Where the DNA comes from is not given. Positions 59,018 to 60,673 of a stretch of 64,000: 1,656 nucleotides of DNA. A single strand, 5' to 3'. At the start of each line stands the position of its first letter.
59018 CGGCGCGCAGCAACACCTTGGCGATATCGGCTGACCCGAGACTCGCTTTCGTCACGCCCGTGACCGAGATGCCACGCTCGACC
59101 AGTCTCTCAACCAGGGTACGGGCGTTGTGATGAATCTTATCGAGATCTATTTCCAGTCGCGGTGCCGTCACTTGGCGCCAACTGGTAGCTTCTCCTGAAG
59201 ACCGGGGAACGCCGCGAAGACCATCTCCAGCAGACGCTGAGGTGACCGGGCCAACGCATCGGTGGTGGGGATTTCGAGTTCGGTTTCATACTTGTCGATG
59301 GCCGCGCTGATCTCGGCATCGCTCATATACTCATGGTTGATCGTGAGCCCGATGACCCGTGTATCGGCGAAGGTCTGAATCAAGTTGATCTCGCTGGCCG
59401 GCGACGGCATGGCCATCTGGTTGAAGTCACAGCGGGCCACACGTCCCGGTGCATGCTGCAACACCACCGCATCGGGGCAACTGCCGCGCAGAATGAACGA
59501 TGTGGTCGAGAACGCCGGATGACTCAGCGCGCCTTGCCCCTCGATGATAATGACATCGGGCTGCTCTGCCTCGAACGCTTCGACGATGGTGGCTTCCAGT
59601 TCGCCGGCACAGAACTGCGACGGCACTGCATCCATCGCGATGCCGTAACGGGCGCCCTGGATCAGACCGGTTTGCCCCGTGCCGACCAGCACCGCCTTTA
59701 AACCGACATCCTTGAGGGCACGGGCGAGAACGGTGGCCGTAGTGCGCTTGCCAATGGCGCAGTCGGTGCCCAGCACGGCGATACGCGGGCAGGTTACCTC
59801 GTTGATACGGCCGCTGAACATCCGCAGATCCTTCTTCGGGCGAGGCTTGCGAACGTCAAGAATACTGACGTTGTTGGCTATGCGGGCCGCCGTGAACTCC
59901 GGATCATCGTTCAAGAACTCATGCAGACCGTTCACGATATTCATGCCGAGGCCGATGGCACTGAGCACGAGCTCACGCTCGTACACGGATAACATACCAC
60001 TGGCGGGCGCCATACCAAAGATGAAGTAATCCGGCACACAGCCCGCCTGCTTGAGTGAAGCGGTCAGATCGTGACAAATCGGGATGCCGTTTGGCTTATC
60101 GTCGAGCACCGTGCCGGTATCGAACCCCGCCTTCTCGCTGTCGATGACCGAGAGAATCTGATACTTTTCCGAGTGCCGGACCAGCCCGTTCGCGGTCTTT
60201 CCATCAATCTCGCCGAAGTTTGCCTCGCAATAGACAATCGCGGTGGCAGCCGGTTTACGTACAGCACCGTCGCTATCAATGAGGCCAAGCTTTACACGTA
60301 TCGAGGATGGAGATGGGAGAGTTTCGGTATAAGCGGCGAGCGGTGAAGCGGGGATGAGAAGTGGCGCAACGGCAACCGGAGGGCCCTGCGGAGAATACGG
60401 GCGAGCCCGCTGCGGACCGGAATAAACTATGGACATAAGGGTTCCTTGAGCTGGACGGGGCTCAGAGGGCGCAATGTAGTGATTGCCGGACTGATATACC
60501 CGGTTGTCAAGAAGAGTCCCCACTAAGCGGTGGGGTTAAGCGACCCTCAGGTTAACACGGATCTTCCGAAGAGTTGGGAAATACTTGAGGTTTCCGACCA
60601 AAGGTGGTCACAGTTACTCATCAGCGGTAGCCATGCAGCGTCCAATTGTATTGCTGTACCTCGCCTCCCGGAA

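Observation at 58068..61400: Racemase-fold PLP enzyme + DUF1611 + PAT-like GNAT: candidate D-amino-acid / N-acetyl-amino-acid module next to lrp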

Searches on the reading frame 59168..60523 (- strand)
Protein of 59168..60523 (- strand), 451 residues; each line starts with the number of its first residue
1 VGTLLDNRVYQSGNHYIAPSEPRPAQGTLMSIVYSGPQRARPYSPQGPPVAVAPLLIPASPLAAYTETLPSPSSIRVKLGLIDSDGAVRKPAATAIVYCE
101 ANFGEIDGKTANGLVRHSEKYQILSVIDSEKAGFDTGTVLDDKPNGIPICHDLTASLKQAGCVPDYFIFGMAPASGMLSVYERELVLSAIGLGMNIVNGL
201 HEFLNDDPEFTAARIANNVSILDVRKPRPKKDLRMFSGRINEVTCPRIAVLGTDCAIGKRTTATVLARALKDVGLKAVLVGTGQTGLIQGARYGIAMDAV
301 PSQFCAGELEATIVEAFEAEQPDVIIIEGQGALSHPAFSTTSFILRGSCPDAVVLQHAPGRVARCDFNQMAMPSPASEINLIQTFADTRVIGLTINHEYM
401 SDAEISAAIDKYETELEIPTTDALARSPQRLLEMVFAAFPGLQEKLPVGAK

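Call 3: search_protein_families(library=pfam, proteins=[window:59168-60523:-], max_evalue=0.01)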
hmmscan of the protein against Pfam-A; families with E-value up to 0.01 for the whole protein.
window:59168-60523:- (451 aa): 2 families
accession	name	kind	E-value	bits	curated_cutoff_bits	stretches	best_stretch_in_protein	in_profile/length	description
PF07755.17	DUF1611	-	6.7e-70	235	25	1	235-432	2-201/201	Domain of unknown function (DUF1611_C) P-loop domain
PF17396.8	DUF1611_N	-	1.3e-23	83.6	22.6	1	130-227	2-95/95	Domain of unknown function (DUF1611_N) Rossmann-like domain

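Call 4: search_protein_families(library=ncbifam, proteins=[window:59168-60523:-], max_evalue=0.01)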
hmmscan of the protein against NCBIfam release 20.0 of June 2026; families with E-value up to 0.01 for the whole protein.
window:59168-60523:- (451 aa): 2 families
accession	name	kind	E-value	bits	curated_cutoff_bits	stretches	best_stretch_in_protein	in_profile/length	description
NF041892.1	DgcN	equivalog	2.7e-48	164.6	480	1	166-433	59-324/326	N-acetyltransferase DgcN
TIGR00347.1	bioD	equivalog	0.0052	16.9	83.3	0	250-287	2-39/166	dethiobiotin synthase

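Call 6: search_solved_structures(query=window:59168-60523:-, max_evalue=0.001, show_alignments=2)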
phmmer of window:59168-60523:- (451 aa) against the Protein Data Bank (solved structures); distinct sequences matched with E-value up to 0.001: 3.
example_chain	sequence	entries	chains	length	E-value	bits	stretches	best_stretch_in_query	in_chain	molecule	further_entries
2g0t_A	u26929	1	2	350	4.9e-43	150.6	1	90-404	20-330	conserved hypothetical protein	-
2obn_A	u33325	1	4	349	1.1e-34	123.1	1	94-435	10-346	Hypothetical protein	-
7xrj_A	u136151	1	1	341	1e-28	103.4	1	165-437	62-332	Putative NAD-dependent epimerase/dehydratase family protein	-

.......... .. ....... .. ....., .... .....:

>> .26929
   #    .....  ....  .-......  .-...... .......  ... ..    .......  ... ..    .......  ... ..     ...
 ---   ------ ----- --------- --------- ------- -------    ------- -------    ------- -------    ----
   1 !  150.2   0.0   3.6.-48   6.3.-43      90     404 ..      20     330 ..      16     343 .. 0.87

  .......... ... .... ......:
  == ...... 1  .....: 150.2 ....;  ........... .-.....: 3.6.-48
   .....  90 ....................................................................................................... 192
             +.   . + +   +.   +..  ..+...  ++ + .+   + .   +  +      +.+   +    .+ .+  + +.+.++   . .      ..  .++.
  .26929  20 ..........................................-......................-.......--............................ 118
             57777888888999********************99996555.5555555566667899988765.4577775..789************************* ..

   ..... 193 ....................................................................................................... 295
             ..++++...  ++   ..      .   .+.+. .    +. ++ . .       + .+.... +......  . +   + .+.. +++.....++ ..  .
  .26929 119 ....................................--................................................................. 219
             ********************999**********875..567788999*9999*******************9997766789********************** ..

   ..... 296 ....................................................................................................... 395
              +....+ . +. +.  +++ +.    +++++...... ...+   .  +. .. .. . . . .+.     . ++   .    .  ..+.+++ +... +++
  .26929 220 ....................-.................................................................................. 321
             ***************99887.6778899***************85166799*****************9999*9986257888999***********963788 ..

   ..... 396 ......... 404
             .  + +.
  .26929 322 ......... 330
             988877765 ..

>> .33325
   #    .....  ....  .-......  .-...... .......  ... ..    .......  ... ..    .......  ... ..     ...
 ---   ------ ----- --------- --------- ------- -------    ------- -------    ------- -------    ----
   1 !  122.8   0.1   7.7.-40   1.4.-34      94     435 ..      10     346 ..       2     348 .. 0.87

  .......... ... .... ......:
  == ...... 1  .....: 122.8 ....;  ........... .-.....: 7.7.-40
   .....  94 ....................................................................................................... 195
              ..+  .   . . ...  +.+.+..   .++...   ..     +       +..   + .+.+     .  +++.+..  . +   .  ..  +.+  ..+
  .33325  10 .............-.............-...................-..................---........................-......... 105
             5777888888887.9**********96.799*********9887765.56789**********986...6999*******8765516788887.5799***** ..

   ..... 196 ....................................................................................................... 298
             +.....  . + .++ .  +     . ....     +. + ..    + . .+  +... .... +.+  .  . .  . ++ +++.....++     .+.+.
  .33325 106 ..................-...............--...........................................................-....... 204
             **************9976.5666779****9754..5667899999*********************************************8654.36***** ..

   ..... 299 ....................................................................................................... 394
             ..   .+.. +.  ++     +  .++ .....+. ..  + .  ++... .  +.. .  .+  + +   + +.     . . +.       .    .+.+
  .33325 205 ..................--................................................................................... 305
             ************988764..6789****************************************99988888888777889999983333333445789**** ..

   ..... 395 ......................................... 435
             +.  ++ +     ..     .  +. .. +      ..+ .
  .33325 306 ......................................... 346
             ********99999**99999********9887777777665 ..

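Call 10: find_homologous_proteins(query=window:59168-60436:-, max_evalue=1e-10)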
Query window:59168-60436:- (422 aa): 7898 proteins with E <= 1e-10 among 8000 candidates; the best 120 are listed.
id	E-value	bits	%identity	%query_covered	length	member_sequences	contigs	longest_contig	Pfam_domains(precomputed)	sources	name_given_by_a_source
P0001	2.0e-266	901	96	100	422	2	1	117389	PF07755.18,PF17396.9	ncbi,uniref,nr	ncbi:DUF1611 domain-containing protein [Sedimenticola hydrogenitrophicus]|uniref:DUF1611 domain-cont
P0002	4.4e-263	890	95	100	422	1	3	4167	PF07755.18,PF17396.9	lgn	-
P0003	8.9e-242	820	87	100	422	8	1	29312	PF07755.18,PF17396.9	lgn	-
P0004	6.1e-236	801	87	100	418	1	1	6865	PF07755.18,PF17396.9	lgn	-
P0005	1.7e-225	766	83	100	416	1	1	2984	PF07755.18,PF17396.9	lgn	-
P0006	4.0e-211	719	77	100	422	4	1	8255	PF07755.18,PF17396.9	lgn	-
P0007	8.9e-211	718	86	87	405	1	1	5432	PF07755.18,PF17396.9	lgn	-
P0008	1.1e-210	718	79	99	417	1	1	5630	PF07755.18,PF17396.9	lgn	-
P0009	3.6e-206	703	76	100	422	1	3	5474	PF07755.18,PF17396.9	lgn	-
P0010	2.8e-205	700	78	100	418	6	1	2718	PF07755.18,PF17396.9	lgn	-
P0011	1.4e-203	694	77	100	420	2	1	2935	PF07755.18,PF17396.9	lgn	-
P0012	2.8e-203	693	75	100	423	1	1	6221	PF07755.18,PF17396.9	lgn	-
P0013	1.3e-202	691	78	99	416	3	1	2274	PF07755.18,PF17396.9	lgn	-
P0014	9.5e-199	678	74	100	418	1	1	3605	PF07755.18,PF17396.9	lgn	-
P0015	2.2e-196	670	73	100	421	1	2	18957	PF07755.18,PF17396.9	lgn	-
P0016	3.2e-195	667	74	100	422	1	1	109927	PF07755.18,PF17396.9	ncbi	ncbi:MAG TPA: DUF1611 domain-containing protein [Gammaproteobacteria bacterium]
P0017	1.1e-193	662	73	99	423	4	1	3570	PF07755.18,PF17396.9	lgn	-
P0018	5.8e-193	659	73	98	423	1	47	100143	PF07755.18,PF17396.9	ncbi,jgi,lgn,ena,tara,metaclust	tara:strand:+ start:1023 stop:2294 length:1272 start_codon:yes stop_codon:yes gene_type:complete|met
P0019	2.2e-190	651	73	98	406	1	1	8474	PF07755.18,PF17396.9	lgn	-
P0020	3.1e-190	650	73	99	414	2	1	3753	PF07755.18,PF17396.9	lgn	-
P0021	3.1e-190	650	73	100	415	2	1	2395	PF07755.18,PF17396.9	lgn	-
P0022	4.3e-190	650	75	96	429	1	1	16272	PF07755.18,PF17396.9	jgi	jgi:uncharacterized NAD-dependent epimerase/dehydratase family protein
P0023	6.4e-190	649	71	98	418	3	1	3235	PF07755.18,PF17396.9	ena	-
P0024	1.3e-189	648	73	98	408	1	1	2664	PF07755.18,PF17396.9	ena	-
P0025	2.9e-189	647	72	96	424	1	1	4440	PF07755.18,PF17396.9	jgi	-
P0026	2.9e-189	647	71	98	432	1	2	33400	PF07755.18,PF17396.9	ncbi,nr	ncbi:MAG: DUF1611 domain-containing protein [Motiliproteus sp.]|nr:DUF1611 domain-containing protein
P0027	3.0e-189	647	69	100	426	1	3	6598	PF07755.18,PF17396.9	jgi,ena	-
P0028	3.1e-189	647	72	96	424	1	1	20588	PF07755.18,PF17396.9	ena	-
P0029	8.2e-189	646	72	100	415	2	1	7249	PF07755.18,PF17396.9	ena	-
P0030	8.8e-189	645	78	87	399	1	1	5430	PF07755.18,PF17396.9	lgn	-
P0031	1.9e-188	644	71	99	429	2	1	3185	PF07755.18,PF17396.9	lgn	-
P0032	2.2e-188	644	80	86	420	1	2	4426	PF07755.18,PF17396.9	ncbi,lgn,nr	ncbi:MAG: DUF1611 domain-containing protein [Wenzhouxiangella sp.]|nr:MAG: DUF1611 domain-containing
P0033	2.5e-188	644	71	99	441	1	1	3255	PF07755.18,PF17396.9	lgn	-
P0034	3.0e-188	644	70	100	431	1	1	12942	PF07755.18,PF17396.9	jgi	-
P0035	4.4e-188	643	70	99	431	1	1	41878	PF07755.18,PF17396.9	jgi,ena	-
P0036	5.0e-188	643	70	100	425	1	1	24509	PF07755.18,PF17396.9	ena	-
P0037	1.6e-187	641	78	85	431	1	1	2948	PF07755.18,PF17396.9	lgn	-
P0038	1.7e-187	641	70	100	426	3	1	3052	PF07755.18,PF17396.9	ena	-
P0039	2.2e-187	641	69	100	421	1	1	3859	PF07755.18,PF17396.9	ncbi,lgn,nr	ncbi:MAG: DUF1611 domain-containing protein [Proteobacteria bacterium]|nr:DUF1611 domain-containing 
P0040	3.6e-187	640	68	100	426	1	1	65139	PF07755.18,PF17396.9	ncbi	-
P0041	3.6e-187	640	76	92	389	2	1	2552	PF07755.18,PF17396.9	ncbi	ncbi:MAG: DUF1611 domain-containing protein [Wenzhouxiangellaceae bacterium]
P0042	3.8e-187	640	79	85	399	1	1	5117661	PF07755.18,PF17396.9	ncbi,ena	-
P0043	5.7e-187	640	79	85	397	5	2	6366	PF07755.18,PF17396.9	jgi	jgi:uncharacterized NAD-dependent epimerase/dehydratase family protein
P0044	6.7e-187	639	78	85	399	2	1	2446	PF07755.18,PF17396.9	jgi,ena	-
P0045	6.9e-187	639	70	99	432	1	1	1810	PF07755.18,PF17396.9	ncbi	-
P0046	7.0e-187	639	70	99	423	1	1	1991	PF07755.18,PF17396.9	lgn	-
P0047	1.2e-186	638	78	86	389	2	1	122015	PF07755.18,PF17396.9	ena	-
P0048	1.3e-186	638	72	98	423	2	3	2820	PF07755.18,PF17396.9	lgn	-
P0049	3.3e-186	637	71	99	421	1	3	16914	PF07755.18,PF17396.9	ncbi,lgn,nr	ncbi:MAG: DUF1611 domain-containing protein [Wenzhouxiangella sp.]|nr:MAG: DUF1611 domain-containing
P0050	4.4e-186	637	69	99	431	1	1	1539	PF07755.18,PF17396.9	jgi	-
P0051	4.6e-186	637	78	87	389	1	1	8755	PF07755.18,PF17396.9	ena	-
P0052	5.0e-186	636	72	98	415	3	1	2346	PF07755.18,PF17396.9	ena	-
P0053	5.3e-186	636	80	85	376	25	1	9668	PF07755.18,PF17396.9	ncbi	ncbi:MAG: DUF1611 domain-containing protein [Thermoanaerobaculia bacterium]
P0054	6.0e-186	636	70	100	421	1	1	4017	PF07755.18,PF17396.9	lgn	-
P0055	7.1e-186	636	80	84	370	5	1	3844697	PF07755.18,PF17396.9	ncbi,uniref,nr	ncbi:DUF1611 domain-containing protein [Wenzhouxiangella sp. AB-CW3]|uniref:DUF1611 domain-containin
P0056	7.6e-186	636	69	99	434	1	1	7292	PF07755.18,PF17396.9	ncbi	ncbi:MAG: DUF1611 domain-containing protein [Halopseudomonas sp.]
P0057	7.8e-186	636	79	85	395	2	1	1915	PF07755.18,PF17396.9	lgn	-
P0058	1.0e-185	635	80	85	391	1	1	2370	PF07755.18,PF17396.9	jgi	jgi:uncharacterized NAD-dependent epimerase/dehydratase family protein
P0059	1.3e-185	635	78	85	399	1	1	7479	PF07755.18,PF17396.9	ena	-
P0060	1.5e-185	635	72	97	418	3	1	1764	PF07755.18,PF17396.9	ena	-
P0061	1.5e-185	635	71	100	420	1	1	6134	PF07755.18,PF17396.9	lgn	-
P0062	2.5e-185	634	78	86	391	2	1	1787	PF07755.18,PF17396.9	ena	-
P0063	2.7e-185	634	72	99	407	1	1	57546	PF07755.18,PF17396.9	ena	-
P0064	3.4e-185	634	78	86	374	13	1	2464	PF07755.18,PF17396.9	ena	-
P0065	4.4e-185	633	77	87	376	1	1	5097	PF07755.18,PF17396.9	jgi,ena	-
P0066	4.4e-185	633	80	85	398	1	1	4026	PF07755.18,PF17396.9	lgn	-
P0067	4.6e-185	633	68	99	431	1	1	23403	PF07755.18,PF17396.9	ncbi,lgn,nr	ncbi:MAG: DUF1611 domain-containing protein [Candidatus Thiodiazotropha sp. (ex Epidulcina cf. delph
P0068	4.8e-185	633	77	87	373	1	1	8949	PF07755.18,PF17396.9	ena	-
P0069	4.8e-185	633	71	99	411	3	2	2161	PF07755.18,PF17396.9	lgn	-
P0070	4.8e-185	633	78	86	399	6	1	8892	PF07755.18,PF17396.9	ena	-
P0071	4.9e-185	633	70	97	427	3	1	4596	PF07755.18,PF17396.9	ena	-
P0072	5.4e-185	633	72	94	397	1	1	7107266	PF07755.18,PF17396.9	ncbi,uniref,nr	ncbi:hypothetical protein SV7mr_50690 [Stieleria bergensis]|uniref:EBNA-1 nuclear protein n=1 Tax=St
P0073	5.8e-185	633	79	86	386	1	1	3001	PF07755.18,PF17396.9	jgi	jgi:uncharacterized NAD-dependent epimerase/dehydratase family protein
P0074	7.0e-185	633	77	87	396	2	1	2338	PF07755.18,PF17396.9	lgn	-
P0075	7.6e-185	633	76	89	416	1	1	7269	PF07755.18,PF17396.9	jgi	jgi:uncharacterized NAD-dependent epimerase/dehydratase family protein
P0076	9.5e-185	632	78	86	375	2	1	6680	PF07755.18,PF17396.9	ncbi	ncbi:DUF1611 domain-containing protein [Pseudomonadota bacterium]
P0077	9.7e-185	632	77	87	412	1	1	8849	PF07755.18,PF17396.9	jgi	-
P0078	1.0e-184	632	73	95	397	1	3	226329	PF07755.18,PF17396.9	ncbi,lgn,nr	ncbi:MAG: DUF1611 domain-containing protein [Candidatus Thiodiazotropha sp. (ex Lucinoma borealis)]|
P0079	1.2e-184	632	77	87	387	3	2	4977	PF07755.18,PF17396.9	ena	-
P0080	1.3e-184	632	78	86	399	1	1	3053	PF07755.18,PF17396.9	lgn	-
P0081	1.4e-184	632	70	100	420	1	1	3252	PF07755.18,PF17396.9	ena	-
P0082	1.4e-184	632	73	95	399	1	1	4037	PF07755.18,PF17396.9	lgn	-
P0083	1.6e-184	631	79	85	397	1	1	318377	PF07755.18,PF17396.9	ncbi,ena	-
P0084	1.8e-184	631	77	87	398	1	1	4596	PF07755.18,PF17396.9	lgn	-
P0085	2.0e-184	631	74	92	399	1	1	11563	PF07755.18,PF17396.9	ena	-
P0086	2.0e-184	631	73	93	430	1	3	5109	PF07755.18,PF17396.9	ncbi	-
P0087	2.1e-184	631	72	94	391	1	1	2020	PF07755.18,PF17396.9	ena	-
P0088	2.3e-184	631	79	86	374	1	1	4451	PF07755.18,PF17396.9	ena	-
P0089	2.4e-184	631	79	84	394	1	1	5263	PF07755.18,PF17396.9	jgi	jgi:uncharacterized NAD-dependent epimerase/dehydratase family protein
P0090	2.5e-184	631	69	100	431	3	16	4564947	PF07755.18,PF17396.9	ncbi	ncbi:MAG: DUF1611 domain-containing protein [Candidatus Sedimenticola sp. (ex Thyasira tokunagai)]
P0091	2.5e-184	631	77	86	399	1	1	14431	PF07755.18,PF17396.9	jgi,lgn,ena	-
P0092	3.4e-184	630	76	90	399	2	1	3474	PF07755.18,PF17396.9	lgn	-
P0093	3.6e-184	630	73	92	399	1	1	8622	PF07755.18,PF17396.9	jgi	-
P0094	4.1e-184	630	77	85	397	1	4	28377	PF07755.18,PF17396.9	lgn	-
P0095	5.0e-184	630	73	93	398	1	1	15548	PF07755.18,PF17396.9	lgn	-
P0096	5.7e-184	630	74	91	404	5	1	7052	PF07755.18,PF17396.9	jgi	jgi:uncharacterized NAD-dependent epimerase/dehydratase family protein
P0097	6.2e-184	630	78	86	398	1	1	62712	PF07755.18,PF17396.9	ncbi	-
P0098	6.5e-184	629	78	85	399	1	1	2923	PF07755.18,PF17396.9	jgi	-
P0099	8.3e-184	629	78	85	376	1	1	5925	PF07755.18,PF17396.9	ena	-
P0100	9.4e-184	629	76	86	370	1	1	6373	PF07755.18,PF17396.9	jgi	jgi:uncharacterized NAD-dependent epimerase/dehydratase family protein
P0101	9.9e-184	629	70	97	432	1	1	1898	PF07755.18,PF17396.9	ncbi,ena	-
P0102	1.0e-183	629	74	92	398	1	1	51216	PF07755.18,PF17396.9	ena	-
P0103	1.0e-183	629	71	96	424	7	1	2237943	PF07755.18,PF17396.9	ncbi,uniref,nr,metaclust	ncbi:hypothetical protein PBPRB1849 [Photobacterium profundum SS9]|uniref:EBNA-1 nuclear protein n=2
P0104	1.1e-183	629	78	84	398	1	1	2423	PF07755.18,PF17396.9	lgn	-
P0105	1.2e-183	629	77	87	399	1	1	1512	PF07755.18,PF17396.9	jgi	-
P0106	1.3e-183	628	72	95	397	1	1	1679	PF07755.18,PF17396.9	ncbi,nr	ncbi:MAG: DUF1611 domain-containing protein [Candidatus Thiodiazotropha sp. (ex Lucinoma borealis)]|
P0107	1.5e-183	628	79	84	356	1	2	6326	PF07755.18,PF17396.9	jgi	-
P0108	1.6e-183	628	77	86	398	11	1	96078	PF07755.18,PF17396.9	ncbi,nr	ncbi:MAG: DUF1611 domain-containing protein [Candidatus Thiodiazotropha weberae]|nr:DUF1611 domain-c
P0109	1.6e-183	628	69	98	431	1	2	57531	PF07755.18,PF17396.9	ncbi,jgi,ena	ncbi:DUF1611 domain-containing protein [Pseudomonadota bacterium]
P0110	1.6e-183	628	77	85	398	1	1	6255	PF07755.18,PF17396.9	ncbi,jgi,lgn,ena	-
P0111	1.7e-183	628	77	85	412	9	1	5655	PF07755.18,PF17396.9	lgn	-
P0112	1.9e-183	628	75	89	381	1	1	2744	PF07755.18,PF17396.9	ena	-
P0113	2.1e-183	628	73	92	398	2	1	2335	PF07755.18,PF17396.9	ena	-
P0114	2.1e-183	628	77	87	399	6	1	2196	PF07755.18,PF17396.9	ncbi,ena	-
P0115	2.3e-183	628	79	85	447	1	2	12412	PF07755.18,PF17396.9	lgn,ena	-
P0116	2.5e-183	628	70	99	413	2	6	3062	PF07755.18,PF17396.9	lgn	-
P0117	2.5e-183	628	77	85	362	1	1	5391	PF07755.18,PF17396.9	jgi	-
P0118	2.5e-183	628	77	86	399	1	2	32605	PF07755.18,PF17396.9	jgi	jgi:uncharacterized NAD-dependent epimerase/dehydratase family protein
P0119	2.6e-183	627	77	86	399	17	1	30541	PF07755.18,PF17396.9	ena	-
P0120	2.6e-183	627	79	84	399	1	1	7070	PF07755.18,PF17396.9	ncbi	-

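Call 12: find_encoding_contigs(protein=P0001, flank=8000, max_places=2)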
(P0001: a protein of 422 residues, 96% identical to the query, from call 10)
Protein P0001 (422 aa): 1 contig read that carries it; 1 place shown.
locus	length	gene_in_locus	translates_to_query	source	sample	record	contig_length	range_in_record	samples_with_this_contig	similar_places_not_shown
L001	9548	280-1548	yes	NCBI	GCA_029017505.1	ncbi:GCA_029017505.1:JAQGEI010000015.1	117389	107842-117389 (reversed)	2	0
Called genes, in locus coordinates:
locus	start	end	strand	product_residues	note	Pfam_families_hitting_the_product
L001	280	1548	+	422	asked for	PF17396:DUF1611_N, PF07755:DUF1611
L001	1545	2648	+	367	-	PF01168:Ala_racemase_N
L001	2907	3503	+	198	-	PF01914:MarC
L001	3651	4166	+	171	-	-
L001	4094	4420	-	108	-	-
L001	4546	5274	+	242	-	PF14497:GST_C_3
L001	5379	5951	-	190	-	PF07298:NnrU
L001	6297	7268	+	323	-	PF21959:DUF6923 (faint), PF24684:Vgb_lyase, PF08450:SGL (faint)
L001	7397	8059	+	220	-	-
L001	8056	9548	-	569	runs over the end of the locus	PF00501:AMP-binding, PF13193:AMP-binding_C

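Call 13: find_encoding_contigs(protein=P0103, flank=8000, max_places=2)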
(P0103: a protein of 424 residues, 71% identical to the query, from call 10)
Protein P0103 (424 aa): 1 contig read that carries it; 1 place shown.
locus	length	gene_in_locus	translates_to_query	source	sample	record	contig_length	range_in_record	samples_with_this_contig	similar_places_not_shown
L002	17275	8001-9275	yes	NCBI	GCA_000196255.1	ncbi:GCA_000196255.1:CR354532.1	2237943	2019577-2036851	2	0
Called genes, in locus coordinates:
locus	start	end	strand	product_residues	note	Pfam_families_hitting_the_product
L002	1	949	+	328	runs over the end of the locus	PF01882:DUF58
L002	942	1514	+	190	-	PF14316:DUF4381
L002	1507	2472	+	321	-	PF00092:VWA, PF13519:VWA_2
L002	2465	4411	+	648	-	PF13519:VWA_2, PF07719:TPR_2 (faint), PF13428:TPR_14 (faint), PF00515:TPR_1 (faint), PF13432:TPR_16 (faint), PF14559:TPR_19 (weak)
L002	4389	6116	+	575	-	PF13584:BatD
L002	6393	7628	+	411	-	PF00375:SDF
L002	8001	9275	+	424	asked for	PF17396:DUF1611_N, PF07755:DUF1611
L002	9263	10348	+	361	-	PF01168:Ala_racemase_N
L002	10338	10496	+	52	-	-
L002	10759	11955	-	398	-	PF01609:DDE_Tnp_1 (weak)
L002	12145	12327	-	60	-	-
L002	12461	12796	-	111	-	-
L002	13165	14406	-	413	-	PF00266:Aminotran_5, PF00155:Aminotran_1_2 (weak), PF01053:Cys_Met_Meta_PP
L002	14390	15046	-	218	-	PF10014:2OG-Fe_Oxy_2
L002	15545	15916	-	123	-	-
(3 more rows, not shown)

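Call 14: find_encoding_contigs(protein=P0072, flank=8000, max_places=2)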
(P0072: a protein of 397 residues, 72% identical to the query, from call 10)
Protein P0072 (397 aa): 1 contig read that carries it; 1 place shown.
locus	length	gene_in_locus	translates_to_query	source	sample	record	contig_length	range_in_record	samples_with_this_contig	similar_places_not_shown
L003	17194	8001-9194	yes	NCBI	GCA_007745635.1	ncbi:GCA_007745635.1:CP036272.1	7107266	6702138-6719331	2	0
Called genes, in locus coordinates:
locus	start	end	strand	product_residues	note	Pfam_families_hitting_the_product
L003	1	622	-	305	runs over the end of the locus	PF08843:AbiEii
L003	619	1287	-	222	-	PF13338:AbiEi_4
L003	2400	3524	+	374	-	-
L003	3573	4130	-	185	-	PF06414:Zeta_toxin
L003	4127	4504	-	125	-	PF11903:ParD_like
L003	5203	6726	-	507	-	-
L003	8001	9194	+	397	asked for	PF17396:DUF1611_N, PF07755:DUF1611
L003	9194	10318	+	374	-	PF01168:Ala_racemase_N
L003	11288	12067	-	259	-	-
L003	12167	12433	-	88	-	-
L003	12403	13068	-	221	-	-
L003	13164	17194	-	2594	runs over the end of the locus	PF00034:Cytochrom_C (weak), PF13442:Cytochrome_CBB3 (weak), PF06439:3keto-disac_hyd, PF00754:F5_F8_type_C (weak), PF00884:Sulfatase, PF16347:SGSH_C (weak), PF06439:3keto-disac_hyd, PF00884:Sulfatase, +2 more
